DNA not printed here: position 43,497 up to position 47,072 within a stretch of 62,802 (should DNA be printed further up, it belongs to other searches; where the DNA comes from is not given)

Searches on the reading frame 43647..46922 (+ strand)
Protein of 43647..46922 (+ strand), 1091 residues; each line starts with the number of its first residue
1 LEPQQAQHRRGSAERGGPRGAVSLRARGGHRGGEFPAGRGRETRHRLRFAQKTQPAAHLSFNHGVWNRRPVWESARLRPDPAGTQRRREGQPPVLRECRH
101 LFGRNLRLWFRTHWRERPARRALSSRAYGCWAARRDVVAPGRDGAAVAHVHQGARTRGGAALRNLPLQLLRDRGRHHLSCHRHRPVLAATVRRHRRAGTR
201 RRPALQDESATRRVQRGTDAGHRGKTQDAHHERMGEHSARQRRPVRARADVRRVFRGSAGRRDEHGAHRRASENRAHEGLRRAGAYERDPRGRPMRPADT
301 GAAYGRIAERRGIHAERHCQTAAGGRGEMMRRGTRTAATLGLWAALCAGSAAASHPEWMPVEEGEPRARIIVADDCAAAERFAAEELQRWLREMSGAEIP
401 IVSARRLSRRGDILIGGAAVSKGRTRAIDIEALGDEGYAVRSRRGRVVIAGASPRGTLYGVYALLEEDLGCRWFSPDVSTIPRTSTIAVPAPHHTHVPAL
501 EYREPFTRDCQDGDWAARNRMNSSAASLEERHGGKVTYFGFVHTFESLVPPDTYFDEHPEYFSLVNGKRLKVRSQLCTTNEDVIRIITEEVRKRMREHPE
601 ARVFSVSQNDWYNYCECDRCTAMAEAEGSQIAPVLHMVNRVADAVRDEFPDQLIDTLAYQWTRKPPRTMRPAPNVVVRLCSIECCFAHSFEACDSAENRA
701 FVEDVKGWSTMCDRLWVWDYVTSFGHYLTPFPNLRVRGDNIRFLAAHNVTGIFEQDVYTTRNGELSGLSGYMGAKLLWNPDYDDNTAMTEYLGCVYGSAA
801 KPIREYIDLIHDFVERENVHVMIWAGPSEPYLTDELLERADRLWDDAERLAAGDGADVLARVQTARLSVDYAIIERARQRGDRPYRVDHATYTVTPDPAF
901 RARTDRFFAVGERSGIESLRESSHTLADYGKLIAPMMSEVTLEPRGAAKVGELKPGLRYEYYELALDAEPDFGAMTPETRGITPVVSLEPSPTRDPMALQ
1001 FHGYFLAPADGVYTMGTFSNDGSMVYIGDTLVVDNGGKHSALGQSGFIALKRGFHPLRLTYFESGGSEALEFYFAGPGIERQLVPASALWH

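Call 85: search_protein_families(library=pfam, proteins=[window:43647-46922:+], max_evalue=0.00001)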
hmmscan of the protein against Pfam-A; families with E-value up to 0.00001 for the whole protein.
window:43647-46922:+ (1091 aa): 4 families
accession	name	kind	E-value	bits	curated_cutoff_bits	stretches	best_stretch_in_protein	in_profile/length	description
PF16126.11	DUF4838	-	3e-103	345.8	26.6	1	473-808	1-325/325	Domain of unknown function (DUF4838)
PF07691.17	PA14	-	7.7e-13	48.9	24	1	954-1085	2-144/147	PA14 domain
PF03648.19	Glyco_hydro_67N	-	2e-10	41.4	24.3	1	375-464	28-120/120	Glycosyl hydrolase family 67 N-terminus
PF02838.20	Glyco_hydro_20b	-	5.7e-06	27.5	26.1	0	371-465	26-105/124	Glycosyl hydrolase family 20, domain 2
